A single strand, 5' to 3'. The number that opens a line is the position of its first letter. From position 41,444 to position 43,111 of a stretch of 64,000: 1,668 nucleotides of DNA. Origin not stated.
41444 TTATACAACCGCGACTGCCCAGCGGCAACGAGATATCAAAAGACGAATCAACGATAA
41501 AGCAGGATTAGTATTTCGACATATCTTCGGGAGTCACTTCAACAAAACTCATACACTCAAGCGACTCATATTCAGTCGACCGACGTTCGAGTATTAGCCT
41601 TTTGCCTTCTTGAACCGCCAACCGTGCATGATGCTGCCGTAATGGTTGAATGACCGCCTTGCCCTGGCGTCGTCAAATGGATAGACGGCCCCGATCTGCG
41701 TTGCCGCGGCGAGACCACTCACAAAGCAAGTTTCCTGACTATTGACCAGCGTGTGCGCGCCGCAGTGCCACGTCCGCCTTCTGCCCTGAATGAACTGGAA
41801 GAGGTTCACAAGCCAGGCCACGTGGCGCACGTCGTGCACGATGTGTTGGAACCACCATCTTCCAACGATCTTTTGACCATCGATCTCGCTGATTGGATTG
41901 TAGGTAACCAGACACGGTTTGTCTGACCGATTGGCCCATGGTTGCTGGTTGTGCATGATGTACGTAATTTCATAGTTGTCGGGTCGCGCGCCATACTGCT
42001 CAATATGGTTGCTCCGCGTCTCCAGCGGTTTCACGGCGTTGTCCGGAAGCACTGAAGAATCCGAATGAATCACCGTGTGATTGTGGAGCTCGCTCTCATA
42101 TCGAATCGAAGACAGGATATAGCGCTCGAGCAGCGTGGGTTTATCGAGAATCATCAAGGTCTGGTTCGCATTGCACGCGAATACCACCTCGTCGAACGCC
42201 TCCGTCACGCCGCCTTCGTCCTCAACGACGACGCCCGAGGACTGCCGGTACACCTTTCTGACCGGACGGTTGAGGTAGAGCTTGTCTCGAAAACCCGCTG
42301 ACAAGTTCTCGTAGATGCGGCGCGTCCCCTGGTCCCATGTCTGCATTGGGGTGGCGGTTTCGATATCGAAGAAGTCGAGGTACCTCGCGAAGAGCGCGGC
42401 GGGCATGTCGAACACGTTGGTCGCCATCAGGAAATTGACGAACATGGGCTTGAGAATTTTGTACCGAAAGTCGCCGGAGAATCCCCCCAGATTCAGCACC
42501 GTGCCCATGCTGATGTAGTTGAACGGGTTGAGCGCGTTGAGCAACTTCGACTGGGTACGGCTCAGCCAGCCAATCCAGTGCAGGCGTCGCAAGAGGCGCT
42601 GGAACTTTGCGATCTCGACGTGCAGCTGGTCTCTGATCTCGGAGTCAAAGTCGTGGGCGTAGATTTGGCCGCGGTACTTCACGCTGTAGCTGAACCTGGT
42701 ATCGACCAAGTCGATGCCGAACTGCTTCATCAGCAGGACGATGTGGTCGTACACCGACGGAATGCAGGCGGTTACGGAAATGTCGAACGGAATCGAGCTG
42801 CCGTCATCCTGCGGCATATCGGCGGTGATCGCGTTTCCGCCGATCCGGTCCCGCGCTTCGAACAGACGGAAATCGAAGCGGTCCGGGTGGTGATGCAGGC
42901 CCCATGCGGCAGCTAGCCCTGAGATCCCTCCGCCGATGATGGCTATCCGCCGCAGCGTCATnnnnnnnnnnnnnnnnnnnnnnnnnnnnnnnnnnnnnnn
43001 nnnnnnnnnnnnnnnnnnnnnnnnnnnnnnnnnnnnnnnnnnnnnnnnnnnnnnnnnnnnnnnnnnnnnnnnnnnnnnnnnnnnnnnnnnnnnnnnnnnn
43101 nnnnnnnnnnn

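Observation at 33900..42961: Lower-GC gene cluster combining an ERG6-type sterol C-24 methyltransferase, Rieske oxygenase, cytochrome P450, FAD oxidoreductase and MMPL transporter: candidate bacterial sterol (or triterpenoid) modification and transport system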

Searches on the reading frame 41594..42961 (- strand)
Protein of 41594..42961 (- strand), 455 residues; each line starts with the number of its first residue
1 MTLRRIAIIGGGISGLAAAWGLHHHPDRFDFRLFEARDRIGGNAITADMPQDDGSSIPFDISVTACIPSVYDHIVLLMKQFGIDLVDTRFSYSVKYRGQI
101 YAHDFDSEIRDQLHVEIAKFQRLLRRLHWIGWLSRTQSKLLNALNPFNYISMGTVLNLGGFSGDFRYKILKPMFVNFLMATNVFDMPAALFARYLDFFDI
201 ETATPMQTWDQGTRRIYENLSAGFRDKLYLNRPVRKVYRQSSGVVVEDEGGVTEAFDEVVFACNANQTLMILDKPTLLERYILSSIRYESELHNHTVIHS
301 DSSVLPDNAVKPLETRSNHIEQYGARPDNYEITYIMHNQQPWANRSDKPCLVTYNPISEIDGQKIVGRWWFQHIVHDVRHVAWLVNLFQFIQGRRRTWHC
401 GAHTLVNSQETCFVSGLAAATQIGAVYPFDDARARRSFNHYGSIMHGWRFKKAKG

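Call 5: search_protein_families(library=pfam, proteins=[window:41594-42961:-], max_evalue=0.01)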
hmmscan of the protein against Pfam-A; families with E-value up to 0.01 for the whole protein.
window:41594-42961:- (455 aa): 4 families
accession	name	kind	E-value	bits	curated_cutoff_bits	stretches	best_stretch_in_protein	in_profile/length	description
PF01593.30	Amino_oxidase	-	5.9e-18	65.8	19.8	1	13-286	1-276/443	Flavin containing amine oxidoreductase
PF13450.12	NAD_binding_8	-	6.3e-12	46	21.9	1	8-79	1-66/68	NAD(P)-binding Rossmann-like domain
PF01266.30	DAO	-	2.2e-06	27.9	27.9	1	5-42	1-37/353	FAD dependent oxidoreductase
PF13454.12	NAD_binding_9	-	2.6e-05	24.7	21.8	1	7-47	1-43/155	FAD-NAD(P)-binding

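Call 6: search_protein_families(library=ncbifam, proteins=[window:41594-42961:-], max_evalue=0.01)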
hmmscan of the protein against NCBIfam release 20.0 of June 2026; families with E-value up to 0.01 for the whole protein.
window:41594-42961:- (455 aa): 13 families
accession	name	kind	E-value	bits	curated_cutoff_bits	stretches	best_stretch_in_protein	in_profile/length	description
NF008841.0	PRK11883.1-1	equivalog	7.3e-15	54.8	517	2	2-103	2-95/453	protoporphyrinogen oxidase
TIGR00562.1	proto_IX_ox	equivalog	6.8e-10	38.1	97.85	1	4-49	3-48/470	protoporphyrinogen oxidase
NF005560.0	PRK07233.1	equivalog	8.8e-08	31.4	252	1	5-49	2-44/435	hypothetical protein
NF008845.0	PRK11883.1-5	equivalog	2.3e-07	29.5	560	1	4-47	5-52/468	protoporphyrinogen oxidase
TIGR03467.1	HpnE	equivalog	2.5e-06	27.1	283.05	1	6-49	1-42/430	hydroxysqualene dehydroxylase HpnE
NF008843.0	PRK11883.1-3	equivalog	9e-05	21.7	406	1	4-51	2-48/424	protoporphyrinogen oxidase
TIGR03219.1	salicylate_mono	equivalog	0.00034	19.4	446.35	1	5-39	2-35/414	salicylate 1-monooxygenase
NF009410.0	PRK12771.1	subfamily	0.001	17.7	516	1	3-42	138-175/566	NAD(P)-binding protein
NF005547.0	PRK07208.1-3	equivalog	0.0012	17.7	380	1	4-47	5-46/465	hypothetical protein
NF053546.1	violacein_VioA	equivalog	0.0018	17.6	600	1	6-82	2-76/411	flavin-dependent violacein biosynthesis tryptophan-2 monooxygenase VioA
NF045663.1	diclust_near_Sec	equivalog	0.0019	16.4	530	1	4-46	107-147/759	pyridine nucleotide-disulfide oxidoreductase/dicluster-binding protein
NF041087.1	bile_acid_BaiCD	equivalog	0.0023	16.1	825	1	4-48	381-423/642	bile acid Fe-S flavoenzyme BaiCD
TIGR02734.1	crtI_fam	subfamily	0.0047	15.7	238.1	1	7-47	2-40/504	phytoene desaturase family protein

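Call 68: search_solved_structures(query=window:41594-42961:-, max_evalue=0.001, show_alignments=0)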
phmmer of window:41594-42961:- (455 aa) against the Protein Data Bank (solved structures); distinct sequences matched with E-value up to 0.001: 16.
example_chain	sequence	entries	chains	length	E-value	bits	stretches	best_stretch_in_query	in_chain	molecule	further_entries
6f7l_A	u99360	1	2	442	2.3e-31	112.2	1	4-439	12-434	Amine oxidase LkcE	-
6f32_A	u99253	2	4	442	3.1e-31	111.7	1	4-439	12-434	Amine oxidase LkcE | LkcE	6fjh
6f7v_A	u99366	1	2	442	3.1e-31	111.7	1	4-439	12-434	LkcE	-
2b9w_A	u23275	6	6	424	1.7e-12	50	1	5-414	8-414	putative aminooxidase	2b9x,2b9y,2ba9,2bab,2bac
7rt0_A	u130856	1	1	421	2.7e-07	32.8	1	4-110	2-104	4-methylaminobutanoate oxidase (methylamine-forming)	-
8i6i_A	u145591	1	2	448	6.7e-06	28.2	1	6-281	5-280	Amine oxidase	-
2yg6_A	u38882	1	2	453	1.9e-05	26.7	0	4-46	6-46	PUTRESCINE OXIDASE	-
8een_B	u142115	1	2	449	2e-05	26.6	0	2-48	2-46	Amine oxidase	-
8eej_B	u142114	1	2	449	2e-05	26.6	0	2-48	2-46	Amine oxidase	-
8eef_A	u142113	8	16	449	2e-05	26.6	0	2-48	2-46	Amine oxidase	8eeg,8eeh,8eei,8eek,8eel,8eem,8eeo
4iv9_A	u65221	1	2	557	2.7e-05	26.2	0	5-51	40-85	Tryptophan 2-monooxygenase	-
2yg7_A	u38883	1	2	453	0.00018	23.5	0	4-46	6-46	PUTRESCINE OXIDASE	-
2yg3_A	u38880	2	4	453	0.00018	23.5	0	4-46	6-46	PUTRESCINE OXIDASE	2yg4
2yg5_A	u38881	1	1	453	0.00018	23.5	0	4-46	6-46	PUTRESCINE OXIDASE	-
8t8a_A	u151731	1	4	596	0.00073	21.5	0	6-50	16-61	Amine oxidoreductase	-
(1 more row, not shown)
